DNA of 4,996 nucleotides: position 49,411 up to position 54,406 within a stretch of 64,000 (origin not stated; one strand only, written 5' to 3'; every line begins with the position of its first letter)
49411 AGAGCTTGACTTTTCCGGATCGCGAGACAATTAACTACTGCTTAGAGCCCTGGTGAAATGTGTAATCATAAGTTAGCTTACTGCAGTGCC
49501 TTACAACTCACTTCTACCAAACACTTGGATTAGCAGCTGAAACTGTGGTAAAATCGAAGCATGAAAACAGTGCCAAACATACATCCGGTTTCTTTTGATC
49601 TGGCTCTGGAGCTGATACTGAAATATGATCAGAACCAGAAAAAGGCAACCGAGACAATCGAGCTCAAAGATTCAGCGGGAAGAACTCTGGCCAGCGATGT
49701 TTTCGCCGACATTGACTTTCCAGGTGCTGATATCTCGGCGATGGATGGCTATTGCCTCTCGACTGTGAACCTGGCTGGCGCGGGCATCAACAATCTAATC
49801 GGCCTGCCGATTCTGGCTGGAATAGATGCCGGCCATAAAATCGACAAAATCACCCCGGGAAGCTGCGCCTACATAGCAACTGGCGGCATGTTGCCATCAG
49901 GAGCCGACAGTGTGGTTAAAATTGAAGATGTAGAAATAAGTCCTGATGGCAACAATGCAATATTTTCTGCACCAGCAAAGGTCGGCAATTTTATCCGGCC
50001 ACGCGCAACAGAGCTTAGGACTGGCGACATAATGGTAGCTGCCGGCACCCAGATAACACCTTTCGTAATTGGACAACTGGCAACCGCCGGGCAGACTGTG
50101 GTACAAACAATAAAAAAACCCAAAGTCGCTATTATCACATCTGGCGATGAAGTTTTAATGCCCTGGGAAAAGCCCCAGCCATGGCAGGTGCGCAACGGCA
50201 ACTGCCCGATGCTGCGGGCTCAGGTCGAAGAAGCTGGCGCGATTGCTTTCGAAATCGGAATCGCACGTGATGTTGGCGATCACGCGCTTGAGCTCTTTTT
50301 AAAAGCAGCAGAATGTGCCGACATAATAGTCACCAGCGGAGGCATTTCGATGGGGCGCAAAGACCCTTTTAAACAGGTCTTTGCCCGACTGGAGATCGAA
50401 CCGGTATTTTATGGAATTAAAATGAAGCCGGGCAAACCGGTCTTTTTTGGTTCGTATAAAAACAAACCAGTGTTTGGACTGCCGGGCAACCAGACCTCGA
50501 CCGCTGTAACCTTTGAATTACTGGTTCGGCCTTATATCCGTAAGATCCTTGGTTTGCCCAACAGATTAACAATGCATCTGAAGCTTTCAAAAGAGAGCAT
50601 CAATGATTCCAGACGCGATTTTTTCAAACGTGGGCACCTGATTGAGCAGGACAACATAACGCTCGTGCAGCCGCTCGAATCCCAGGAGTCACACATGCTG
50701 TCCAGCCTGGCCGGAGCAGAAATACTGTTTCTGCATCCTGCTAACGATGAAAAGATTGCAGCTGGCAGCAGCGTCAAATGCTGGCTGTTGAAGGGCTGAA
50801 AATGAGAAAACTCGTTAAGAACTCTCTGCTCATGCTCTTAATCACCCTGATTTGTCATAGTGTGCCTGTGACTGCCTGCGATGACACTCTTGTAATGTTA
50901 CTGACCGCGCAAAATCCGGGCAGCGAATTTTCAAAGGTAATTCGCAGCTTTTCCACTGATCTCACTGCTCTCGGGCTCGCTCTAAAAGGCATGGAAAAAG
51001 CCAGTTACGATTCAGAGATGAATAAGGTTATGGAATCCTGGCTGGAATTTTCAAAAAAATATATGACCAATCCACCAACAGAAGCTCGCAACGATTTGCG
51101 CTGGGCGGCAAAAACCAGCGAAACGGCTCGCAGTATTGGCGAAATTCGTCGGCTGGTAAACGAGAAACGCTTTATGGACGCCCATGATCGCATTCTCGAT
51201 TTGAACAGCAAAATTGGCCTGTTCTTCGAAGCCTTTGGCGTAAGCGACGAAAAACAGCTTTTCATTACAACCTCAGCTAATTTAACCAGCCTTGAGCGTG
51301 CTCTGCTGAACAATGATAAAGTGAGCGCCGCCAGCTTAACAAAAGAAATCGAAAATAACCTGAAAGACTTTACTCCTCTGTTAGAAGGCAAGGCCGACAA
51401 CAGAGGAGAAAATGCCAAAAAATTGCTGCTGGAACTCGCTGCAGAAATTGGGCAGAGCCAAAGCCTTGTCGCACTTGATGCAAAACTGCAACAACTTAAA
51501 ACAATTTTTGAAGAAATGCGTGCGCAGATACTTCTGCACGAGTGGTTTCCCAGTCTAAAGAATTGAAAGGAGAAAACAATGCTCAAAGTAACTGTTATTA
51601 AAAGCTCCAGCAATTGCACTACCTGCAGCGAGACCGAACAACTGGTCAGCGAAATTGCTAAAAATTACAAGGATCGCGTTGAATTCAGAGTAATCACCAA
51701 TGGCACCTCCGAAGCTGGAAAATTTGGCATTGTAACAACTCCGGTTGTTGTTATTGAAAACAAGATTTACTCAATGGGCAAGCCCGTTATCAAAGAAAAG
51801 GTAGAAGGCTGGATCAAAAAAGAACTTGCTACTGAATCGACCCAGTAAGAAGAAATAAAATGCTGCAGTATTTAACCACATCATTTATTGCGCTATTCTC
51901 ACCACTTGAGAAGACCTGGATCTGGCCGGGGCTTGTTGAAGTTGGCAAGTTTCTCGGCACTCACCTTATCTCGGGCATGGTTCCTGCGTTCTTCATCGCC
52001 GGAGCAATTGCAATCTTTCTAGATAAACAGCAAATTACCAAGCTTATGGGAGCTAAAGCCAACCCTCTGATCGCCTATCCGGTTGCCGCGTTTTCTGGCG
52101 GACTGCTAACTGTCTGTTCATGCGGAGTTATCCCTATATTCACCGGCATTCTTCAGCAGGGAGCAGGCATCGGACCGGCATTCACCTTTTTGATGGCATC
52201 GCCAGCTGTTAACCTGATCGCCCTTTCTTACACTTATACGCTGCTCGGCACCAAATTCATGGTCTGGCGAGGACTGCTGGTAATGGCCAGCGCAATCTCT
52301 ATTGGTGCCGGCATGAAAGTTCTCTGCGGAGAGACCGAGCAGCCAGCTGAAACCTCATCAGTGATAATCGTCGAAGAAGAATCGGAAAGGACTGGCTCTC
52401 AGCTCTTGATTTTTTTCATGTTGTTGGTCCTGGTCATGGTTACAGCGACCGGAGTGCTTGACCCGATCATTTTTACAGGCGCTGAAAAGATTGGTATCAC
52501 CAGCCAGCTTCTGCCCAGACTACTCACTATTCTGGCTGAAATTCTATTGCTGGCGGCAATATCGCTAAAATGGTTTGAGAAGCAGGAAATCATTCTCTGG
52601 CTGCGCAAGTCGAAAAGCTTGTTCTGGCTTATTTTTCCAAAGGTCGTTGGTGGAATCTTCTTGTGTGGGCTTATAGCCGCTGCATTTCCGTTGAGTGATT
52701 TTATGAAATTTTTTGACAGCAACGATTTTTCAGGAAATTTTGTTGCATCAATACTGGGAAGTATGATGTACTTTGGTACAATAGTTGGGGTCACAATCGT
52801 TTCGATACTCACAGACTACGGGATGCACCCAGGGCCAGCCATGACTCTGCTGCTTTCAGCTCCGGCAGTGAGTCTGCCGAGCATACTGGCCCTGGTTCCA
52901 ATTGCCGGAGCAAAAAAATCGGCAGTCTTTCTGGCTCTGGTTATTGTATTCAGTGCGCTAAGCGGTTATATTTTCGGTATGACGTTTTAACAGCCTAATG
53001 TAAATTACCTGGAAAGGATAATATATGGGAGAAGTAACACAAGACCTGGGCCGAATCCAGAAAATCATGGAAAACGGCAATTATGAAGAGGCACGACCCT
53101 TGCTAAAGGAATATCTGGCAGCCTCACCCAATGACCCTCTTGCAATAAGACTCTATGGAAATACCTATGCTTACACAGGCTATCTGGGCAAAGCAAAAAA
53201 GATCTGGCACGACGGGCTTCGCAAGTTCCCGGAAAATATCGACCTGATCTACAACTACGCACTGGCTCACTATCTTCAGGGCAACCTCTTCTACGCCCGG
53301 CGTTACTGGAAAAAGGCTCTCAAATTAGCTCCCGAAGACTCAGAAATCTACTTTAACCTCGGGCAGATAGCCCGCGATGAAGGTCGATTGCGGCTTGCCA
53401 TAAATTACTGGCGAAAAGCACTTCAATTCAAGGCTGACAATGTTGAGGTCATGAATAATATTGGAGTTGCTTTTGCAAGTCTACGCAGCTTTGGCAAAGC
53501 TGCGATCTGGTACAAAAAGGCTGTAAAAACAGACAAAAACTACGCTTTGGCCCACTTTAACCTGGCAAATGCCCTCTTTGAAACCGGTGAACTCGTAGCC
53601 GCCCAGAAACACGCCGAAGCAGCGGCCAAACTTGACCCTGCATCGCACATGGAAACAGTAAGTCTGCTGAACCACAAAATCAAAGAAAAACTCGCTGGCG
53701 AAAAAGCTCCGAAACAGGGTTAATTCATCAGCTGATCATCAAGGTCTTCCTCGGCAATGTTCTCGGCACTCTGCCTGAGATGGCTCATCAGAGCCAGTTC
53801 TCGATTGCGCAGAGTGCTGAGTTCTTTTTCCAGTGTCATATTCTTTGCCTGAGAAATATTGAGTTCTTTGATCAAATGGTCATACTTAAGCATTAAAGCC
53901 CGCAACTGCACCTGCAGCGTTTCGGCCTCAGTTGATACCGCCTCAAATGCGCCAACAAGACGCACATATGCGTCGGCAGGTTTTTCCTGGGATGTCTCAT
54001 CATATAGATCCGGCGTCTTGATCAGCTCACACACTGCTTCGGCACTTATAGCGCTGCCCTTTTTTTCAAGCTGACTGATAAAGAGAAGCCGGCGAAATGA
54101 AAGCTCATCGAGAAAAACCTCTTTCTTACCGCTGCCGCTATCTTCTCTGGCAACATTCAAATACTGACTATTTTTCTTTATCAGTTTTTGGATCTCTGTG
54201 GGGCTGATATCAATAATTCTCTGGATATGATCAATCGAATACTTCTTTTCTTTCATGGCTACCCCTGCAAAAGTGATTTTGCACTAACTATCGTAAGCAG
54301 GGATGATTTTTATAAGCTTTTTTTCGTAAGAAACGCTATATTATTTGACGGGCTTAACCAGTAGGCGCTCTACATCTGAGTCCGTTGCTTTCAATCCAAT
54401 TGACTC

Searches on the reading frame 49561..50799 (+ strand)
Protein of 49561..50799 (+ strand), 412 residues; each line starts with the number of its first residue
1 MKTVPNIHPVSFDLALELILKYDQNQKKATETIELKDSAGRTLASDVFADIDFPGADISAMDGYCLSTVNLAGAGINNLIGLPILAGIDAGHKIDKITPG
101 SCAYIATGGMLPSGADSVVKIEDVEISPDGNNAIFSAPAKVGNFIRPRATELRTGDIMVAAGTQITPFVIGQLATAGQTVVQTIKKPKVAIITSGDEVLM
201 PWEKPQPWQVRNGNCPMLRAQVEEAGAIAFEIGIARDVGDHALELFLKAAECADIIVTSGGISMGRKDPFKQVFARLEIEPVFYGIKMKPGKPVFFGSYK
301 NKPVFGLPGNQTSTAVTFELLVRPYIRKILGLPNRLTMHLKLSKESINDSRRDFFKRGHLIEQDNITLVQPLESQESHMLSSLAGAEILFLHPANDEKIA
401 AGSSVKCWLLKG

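Call 8: search_protein_families(library=pfam, proteins=[window:49561-50799:+], max_evalue=0.001)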
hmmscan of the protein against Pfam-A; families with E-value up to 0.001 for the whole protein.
window:49561-50799:+ (412 aa): 3 families
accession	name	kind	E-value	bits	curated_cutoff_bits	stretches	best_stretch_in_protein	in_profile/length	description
PF03453.22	MoeA_N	-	9.6e-34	116.8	30.8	1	11-177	2-160/160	MoeA N-terminal region (domain I and II)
PF00994.29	MoCF_biosynth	-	4.7e-26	91.7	26.6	1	190-328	1-144/144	Probable molybdopterin binding domain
PF03454.20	MoeA_C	-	2.6e-08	34.4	22.1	1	342-410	4-72/72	MoeA C-terminal region (domain IV)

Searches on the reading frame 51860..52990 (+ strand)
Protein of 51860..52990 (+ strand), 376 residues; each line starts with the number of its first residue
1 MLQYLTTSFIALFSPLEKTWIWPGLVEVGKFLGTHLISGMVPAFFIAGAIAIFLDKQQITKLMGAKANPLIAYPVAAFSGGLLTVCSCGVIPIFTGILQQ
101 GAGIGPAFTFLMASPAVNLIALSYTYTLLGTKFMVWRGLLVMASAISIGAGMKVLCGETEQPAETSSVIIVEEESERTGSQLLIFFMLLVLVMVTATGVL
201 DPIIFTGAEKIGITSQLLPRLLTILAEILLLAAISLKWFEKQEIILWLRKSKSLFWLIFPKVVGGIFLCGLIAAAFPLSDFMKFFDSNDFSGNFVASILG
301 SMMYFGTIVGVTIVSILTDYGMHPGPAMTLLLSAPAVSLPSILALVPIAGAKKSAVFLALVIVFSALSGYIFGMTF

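Call 16: search_protein_families(library=pfam, proteins=[window:51860-52990:+], max_evalue=0.001)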
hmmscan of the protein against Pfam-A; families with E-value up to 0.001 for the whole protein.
window:51860-52990:+ (376 aa): 1 family
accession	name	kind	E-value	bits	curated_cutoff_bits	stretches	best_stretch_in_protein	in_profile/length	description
PF03773.19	ArsP_1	-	2e-54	185.2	32.3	1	36-373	16-293/294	Predicted permease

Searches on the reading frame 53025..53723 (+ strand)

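Call 16: search_protein_families(library=pfam, proteins=[window:53025-53723:+], max_evalue=0.001)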
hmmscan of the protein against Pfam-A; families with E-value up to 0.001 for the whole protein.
window:53025-53723:+ (232 aa): 19 families
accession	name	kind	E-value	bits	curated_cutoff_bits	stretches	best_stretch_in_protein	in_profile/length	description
PF07719.23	TPR_2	-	4e-27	92.5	27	3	174-206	1-33/34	Tetratricopeptide repeat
PF13414.12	TPR_11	-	3.7e-19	68.6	26.8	3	158-188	12-42/42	TPR repeat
PF13428.12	TPR_14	-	4.6e-19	67.4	23.5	1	16-45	13-42/44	Tetratricopeptide repeat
PF13431.12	TPR_17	-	6e-19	67.1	24.4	2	163-194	2-33/34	Tetratricopeptide repeat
PF13432.12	TPR_16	-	3.8e-18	66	32.7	2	91-136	16-61/65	Tetratricopeptide repeat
PF00515.34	TPR_1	-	4e-17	61.7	27.8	1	107-136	2-31/34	Tetratricopeptide repeat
PF14559.12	TPR_19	-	4.2e-16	59.5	25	2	15-59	2-46/68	Tetratricopeptide repeat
PF13181.12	TPR_8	-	3.5e-14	52.1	25.7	1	107-139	2-34/34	Tetratricopeptide repeat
PF13424.12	TPR_12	-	6.6e-12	45.9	30.1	1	75-135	5-74/77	Tetratricopeptide repeat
PF23914.1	TPR_CcmH_CycH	-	2.4e-09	37.7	42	1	8-107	56-156/158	Cytochrome c-type biogenesis protein H TPR domain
PF24575.1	TPR_Slam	-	8.4e-07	29.8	35.2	0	154-196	61-103/104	Surface lipoprotein assembly modifier, N-terminal TPR repeats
PF13374.12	TPR_10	-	8.4e-07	29.3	27.5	0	179-201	7-29/42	Tetratricopeptide repeat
PF13371.12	TPR_9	-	4.4e-06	27.1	35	0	68-107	25-64/73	Tetratricopeptide repeat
PF25060.1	ARM_TT21_2nd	-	2.4e-05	24.4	27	0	27-116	185-266/270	Tetratricopeptide repeat protein 21 second ARM domain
PF20308.4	TPR-S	-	9e-05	23.4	27.6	0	59-184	7-99/102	Tetratricopeptide Repeats-Sensor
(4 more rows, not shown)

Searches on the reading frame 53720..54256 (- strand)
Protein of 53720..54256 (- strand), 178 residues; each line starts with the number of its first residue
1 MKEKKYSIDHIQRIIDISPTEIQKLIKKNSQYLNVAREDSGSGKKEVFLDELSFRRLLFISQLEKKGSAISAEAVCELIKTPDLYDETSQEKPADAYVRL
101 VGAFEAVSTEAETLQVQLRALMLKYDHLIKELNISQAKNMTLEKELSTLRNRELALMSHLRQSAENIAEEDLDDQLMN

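Call 8: search_protein_families(library=pfam, proteins=[window:53720-54256:-], max_evalue=0.001)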
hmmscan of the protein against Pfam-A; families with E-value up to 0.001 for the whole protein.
window:53720-54256:- (178 aa): 0 families

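Call 17: search_protein_families(library=ncbifam, proteins=[window:53720-54256:-], max_evalue=0.1)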
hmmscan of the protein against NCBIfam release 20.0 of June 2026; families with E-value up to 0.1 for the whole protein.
window:53720-54256:- (178 aa): 1 family
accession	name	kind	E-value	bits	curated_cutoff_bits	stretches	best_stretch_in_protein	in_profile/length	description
NF005385.0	PRK06930.1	subfamily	0.014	15.1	136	0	112-168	77-137/170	positive control sigma-like factor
